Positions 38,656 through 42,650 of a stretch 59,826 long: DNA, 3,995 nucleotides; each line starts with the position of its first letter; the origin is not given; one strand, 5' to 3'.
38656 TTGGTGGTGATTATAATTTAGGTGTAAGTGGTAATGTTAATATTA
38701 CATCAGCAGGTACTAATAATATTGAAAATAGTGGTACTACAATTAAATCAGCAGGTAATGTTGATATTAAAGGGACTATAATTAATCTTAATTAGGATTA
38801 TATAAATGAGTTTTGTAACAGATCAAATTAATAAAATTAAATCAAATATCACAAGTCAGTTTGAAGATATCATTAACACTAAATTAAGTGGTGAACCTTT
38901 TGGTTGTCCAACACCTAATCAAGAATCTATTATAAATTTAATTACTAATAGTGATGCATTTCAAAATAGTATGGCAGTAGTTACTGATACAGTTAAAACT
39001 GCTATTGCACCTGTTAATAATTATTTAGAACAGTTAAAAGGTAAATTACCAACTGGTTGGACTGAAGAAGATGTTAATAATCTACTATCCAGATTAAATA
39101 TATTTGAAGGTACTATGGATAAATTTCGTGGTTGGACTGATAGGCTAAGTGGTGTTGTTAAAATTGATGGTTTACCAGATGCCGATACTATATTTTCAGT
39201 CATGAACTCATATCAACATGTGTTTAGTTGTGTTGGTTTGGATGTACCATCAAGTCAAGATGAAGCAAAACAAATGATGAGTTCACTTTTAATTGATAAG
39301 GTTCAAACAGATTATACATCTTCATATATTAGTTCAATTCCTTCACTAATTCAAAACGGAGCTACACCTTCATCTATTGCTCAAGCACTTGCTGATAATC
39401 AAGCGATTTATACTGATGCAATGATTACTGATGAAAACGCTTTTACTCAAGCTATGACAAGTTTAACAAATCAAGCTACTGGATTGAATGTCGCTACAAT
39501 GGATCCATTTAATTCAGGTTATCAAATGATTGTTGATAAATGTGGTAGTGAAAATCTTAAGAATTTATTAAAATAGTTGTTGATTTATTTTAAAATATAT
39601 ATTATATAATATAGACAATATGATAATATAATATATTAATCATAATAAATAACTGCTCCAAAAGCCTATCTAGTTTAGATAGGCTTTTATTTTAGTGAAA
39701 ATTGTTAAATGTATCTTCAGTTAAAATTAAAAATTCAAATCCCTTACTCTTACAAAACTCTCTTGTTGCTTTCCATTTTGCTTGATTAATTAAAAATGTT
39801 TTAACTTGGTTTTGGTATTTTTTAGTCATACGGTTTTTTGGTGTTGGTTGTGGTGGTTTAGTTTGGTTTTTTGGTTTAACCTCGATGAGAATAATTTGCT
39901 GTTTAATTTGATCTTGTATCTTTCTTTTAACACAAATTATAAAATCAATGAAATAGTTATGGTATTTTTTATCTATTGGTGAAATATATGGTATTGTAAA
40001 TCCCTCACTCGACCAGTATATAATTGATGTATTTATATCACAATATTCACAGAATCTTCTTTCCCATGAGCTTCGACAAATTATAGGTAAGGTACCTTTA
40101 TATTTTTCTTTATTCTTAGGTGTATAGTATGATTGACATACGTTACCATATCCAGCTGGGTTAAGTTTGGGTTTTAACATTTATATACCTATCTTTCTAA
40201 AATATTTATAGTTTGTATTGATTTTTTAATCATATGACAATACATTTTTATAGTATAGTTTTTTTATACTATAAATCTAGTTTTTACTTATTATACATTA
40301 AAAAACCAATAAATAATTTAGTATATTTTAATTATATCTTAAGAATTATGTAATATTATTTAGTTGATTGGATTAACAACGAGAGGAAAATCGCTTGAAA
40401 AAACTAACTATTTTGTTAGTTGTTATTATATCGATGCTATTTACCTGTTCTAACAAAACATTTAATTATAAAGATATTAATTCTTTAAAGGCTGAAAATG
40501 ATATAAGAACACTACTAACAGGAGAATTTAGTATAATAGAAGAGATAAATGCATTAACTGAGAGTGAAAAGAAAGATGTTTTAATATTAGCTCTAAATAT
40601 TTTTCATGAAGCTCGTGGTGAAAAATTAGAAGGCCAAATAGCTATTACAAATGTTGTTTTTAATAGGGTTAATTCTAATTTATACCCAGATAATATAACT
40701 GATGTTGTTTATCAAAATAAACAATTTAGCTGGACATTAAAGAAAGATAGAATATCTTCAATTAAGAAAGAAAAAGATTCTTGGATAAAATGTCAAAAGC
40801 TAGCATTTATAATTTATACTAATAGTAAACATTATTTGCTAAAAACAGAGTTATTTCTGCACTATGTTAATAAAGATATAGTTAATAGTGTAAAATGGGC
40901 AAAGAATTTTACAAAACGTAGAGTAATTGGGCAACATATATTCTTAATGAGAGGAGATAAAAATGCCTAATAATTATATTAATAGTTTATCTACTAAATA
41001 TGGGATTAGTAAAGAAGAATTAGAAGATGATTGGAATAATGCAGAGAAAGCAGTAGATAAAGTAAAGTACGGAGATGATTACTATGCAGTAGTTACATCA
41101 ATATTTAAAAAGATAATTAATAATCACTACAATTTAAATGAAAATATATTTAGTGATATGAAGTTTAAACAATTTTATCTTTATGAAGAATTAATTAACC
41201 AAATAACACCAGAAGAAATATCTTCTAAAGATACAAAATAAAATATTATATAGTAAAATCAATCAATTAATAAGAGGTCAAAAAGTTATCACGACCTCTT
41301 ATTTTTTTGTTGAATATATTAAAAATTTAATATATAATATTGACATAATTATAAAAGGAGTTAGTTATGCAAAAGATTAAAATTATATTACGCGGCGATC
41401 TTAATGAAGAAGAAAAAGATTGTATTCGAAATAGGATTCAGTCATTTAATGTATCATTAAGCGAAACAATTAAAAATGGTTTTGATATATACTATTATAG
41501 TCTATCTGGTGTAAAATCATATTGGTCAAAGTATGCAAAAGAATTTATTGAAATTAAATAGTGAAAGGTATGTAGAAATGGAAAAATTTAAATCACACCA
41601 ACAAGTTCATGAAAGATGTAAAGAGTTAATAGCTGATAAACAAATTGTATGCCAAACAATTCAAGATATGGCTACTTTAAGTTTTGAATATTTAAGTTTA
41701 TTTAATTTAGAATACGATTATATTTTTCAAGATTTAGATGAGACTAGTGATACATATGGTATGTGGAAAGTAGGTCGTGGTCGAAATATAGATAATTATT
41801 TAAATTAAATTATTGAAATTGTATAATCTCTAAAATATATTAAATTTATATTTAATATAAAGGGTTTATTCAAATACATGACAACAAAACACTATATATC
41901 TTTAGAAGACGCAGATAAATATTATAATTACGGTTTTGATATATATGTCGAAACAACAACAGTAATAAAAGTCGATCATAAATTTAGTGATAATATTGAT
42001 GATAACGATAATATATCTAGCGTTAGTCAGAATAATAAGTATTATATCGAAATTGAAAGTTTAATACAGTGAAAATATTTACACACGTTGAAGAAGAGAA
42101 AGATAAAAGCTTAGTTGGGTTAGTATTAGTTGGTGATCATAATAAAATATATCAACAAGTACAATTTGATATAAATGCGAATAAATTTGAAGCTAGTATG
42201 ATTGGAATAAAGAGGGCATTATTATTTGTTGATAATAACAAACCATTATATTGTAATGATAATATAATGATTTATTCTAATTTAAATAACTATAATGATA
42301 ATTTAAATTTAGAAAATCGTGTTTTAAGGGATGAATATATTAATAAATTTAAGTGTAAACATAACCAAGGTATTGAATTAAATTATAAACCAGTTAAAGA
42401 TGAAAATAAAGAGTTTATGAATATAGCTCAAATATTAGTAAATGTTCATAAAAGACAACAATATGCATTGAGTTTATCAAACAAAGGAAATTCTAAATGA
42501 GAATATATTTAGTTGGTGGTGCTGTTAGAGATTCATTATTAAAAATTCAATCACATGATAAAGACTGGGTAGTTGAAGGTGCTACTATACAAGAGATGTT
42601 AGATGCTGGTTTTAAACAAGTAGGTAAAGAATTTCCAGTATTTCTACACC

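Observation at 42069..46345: Tightly coupled block of CCA-adding/repair enzyme, SpoT-type small alarmone hydrolase, metallophosphoesterase and NUDIX: candidate tRNA-3'-end repair or anti-toxSAS counter-defence module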

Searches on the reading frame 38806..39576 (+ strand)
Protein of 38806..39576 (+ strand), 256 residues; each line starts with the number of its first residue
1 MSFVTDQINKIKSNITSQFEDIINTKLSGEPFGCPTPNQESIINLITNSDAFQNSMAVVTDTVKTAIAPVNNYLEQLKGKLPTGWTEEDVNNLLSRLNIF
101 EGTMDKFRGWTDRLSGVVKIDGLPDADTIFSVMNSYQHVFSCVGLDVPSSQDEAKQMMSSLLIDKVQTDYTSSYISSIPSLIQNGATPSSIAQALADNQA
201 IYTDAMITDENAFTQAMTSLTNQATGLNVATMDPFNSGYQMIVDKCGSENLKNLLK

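Call 49: search_protein_families(library=pfam, proteins=[window:38806-39576:+], max_evalue=0.001)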
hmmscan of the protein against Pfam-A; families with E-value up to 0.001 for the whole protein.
window:38806-39576:+ (256 aa): 1 family
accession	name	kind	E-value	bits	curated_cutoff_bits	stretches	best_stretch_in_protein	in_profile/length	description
PF20155.4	TMP_3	-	9.5e-05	22.6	41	0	41-227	2-186/192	Tape measure protein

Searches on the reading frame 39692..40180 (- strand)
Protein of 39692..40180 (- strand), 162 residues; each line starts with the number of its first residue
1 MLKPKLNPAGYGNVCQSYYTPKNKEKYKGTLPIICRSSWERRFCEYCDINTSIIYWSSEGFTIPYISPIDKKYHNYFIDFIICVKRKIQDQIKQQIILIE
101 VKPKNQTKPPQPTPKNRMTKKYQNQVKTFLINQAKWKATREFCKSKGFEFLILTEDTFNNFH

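Call 49: search_protein_families(library=pfam, proteins=[window:39692-40180:-], max_evalue=0.001)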
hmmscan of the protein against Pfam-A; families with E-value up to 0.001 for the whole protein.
window:39692-40180:- (162 aa): 1 family
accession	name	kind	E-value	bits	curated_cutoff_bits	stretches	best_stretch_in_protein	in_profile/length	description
PF08722.17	Tn7_TnsA-like_N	-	6.4e-19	68.7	26.5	1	50-155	1-85/85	TnsA-like endonuclease N terminal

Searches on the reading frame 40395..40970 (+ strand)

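Call 4: search_protein_families(library=pfam, proteins=[window:40395-40970:+], max_evalue=0.01)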
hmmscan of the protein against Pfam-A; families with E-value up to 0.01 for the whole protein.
window:40395-40970:+ (191 aa): 1 family
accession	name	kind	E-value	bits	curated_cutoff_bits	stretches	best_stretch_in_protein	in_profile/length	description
PF07486.17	Hydrolase_2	-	3.6e-19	69.7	27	1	75-183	1-99/100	Cell Wall Hydrolase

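Call 5: search_protein_families(library=phrogs, proteins=[window:40395-40970:+], max_evalue=0.001)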
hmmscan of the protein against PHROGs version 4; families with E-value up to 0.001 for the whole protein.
window:40395-40970:+ (191 aa): 4 families
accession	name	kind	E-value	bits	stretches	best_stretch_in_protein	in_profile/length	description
phrog_938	-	lysis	3.1e-21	75.3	1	29-188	20-174/2185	endolysin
phrog_17417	-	unknown function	1.4e-12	48.8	1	11-114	18-137/192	-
phrog_14642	-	lysis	1.1e-09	39.1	1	58-183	101-213/215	endolysin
phrog_15649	-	lysis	3.5e-05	23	1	59-114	228-284/1079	endolysin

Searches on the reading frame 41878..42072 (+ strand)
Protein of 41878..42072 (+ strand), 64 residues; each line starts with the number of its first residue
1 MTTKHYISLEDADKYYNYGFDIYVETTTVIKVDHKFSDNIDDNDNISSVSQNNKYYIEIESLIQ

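Call 4: search_protein_families(library=pfam, proteins=[window:41878-42072:+], max_evalue=0.01)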
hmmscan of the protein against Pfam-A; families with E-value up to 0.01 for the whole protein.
window:41878-42072:+ (64 aa): 0 families

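Call 5: search_protein_families(library=phrogs, proteins=[window:41878-42072:+], max_evalue=0.001)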
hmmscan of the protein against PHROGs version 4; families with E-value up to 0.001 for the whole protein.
window:41878-42072:+ (64 aa): 0 families

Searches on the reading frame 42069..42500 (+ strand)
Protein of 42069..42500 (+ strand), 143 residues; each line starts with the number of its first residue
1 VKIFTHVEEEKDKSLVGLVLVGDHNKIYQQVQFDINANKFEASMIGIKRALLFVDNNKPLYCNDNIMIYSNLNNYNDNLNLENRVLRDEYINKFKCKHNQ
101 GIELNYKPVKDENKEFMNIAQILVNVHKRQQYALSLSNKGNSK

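Call 4: search_protein_families(library=pfam, proteins=[window:42069-42500:+], max_evalue=0.01)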
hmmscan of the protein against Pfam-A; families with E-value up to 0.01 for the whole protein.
window:42069-42500:+ (143 aa): 0 families

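Call 5: search_protein_families(library=phrogs, proteins=[window:42069-42500:+], max_evalue=0.001)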
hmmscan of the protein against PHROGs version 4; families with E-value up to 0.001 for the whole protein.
window:42069-42500:+ (143 aa): 0 families

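Call 24: search_protein_families(library=ncbifam, proteins=[window:42069-42500:+], max_evalue=0.01)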
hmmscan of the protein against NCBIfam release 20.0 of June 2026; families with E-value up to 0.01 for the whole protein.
window:42069-42500:+ (143 aa): 0 families

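Call 103: find_homologous_proteins(query=window:42069-42500:+, max_evalue=0.001)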
Query window:42069-42500:+ (143 aa): 4 proteins with E <= 0.001 among 8 candidates.
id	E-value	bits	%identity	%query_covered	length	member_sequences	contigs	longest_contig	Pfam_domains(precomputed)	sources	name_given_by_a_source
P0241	8.5e-85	299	98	100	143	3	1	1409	-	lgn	-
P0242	1.3e-69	250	81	100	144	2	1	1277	-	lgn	-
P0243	3.4e-53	197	66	97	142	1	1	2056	-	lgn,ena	-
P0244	2.5e-52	194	64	95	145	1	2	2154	-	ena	-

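Call 111: predict_structure(alignment_id=A6)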
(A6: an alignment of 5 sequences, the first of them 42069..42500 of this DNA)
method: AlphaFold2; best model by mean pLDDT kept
length: 143 residues; sequences in the alignment: 5
mean_pLDDT: 82.5   pTM: 0.79
mean pLDDT of the five models: 82.5, 81.1, 80.2, 73.4, 66.5
residues with pLDDT >= 90: 47; 70-90: 72; 50-70: 22; < 50: 2
segments of 3 or more residues with pLDDT < 50: none
pLDDT, mean of each block of 10 residues (from residue 1): 91 92 88 90 86 75 77 65 71 76 81 94 95 83 54
secondary structure, 60 per line:
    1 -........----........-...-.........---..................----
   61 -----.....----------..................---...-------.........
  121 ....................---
elements in order: E2-9 E14-21 E27-35 H39-56 E66-70 H81-98 E102-104 H112-140

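Call 113: fold_search(model_id=the predicted structure, library=pdb)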
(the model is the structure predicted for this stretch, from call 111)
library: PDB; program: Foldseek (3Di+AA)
matches with E <= 10: 1077; with E <= 0.001: 0
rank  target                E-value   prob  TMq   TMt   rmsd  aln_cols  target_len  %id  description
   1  4e19_A                1.1e-03  1.00  0.57  0.60   3.8       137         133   12  Crystal structure of RNase H1 from halophilic archaeon Halobacterium salinarum NRC-1 (released 2013-03-06)
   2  4h8k_A                1.2e-03  1.00  0.55  0.57   4.3       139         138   14  Crystal structure of LC11-RNase H1 in complex with RNA/DNA hybrid (released 2013-09-25)
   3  7o24_C                1.4e-03  1.00  0.55  0.51   4.9       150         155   12  Structure of the foamy viral protease-reverse transcriptase in complex with dsDNA. (released 2021-06-30)
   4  4ol8_F                1.6e-03  0.96  0.33  0.15   6.0       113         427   19  Ty3 reverse transcriptase bound to DNA/RNA (released 2014-03-05)
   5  4e19_B                2.0e-03  1.00  0.56  0.59   3.9       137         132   12  Crystal structure of RNase H1 from halophilic archaeon Halobacterium salinarum NRC-1 (released 2013-03-06)
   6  9r2l_A                2.0e-03  0.99  0.38  0.40   5.9       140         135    8  De novo designed N37 protein fold (released 2025-05-14)
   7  7ksf                  2.3e-03  1.00  0.57  0.14   5.4       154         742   11  Crystal structure of Prototype Foamy Virus Protease-Reverse Transcriptase (native) (released 2021-08-11)
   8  4ol8_A                3.2e-03  0.96  0.33  0.16   5.7       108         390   17  Ty3 reverse transcriptase bound to DNA/RNA (released 2014-03-05)
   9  3h08_B                3.6e-03  0.99  0.48  0.48   6.2       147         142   12  Crystal structure of the Ribonuclease H1 from Chlorobium tepidum (released 2009-05-12)
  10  3u3g_A                3.9e-03  1.00  0.59  0.60   3.9       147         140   12  Structure of LC11-RNase H1 Isolated from Compost by Metagenomic Approach: Insight into the Structural Bases for Unusua (released 2012-03-07)
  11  4ol8_B                4.1e-03  0.96  0.39  0.17   6.0       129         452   17  Ty3 reverse transcriptase bound to DNA/RNA (released 2014-03-05)
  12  8r0s_A                5.3e-03  0.96  0.42  0.16   6.4       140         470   10  Structure of reverse transcriptase from Cauliflower Mosaic Virus in complex with RNA/DNA hybrid (released 2024-07-24)
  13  3aly_A                6.9e-03  0.99  0.48  0.49   5.1       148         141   14  Crystal Structure of RNase HI from Sulfolobus tokodaii with C-terminal deletion (released 2011-06-22)
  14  7kse                  7.3e-03  1.00  0.55  0.13   5.6       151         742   10  Crystal structure of Prototype Foamy Virus Protease-Reverse Transcriptase CSH mutant (selenomethionine-labeled) (released 2021-08-11)
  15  2flo_A                1.2e-02  0.54  0.24  0.10   8.5       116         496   13  Crystal structure of exopolyphosphatase (PPX) from E. coli O157:H7 (released 2006-06-06)
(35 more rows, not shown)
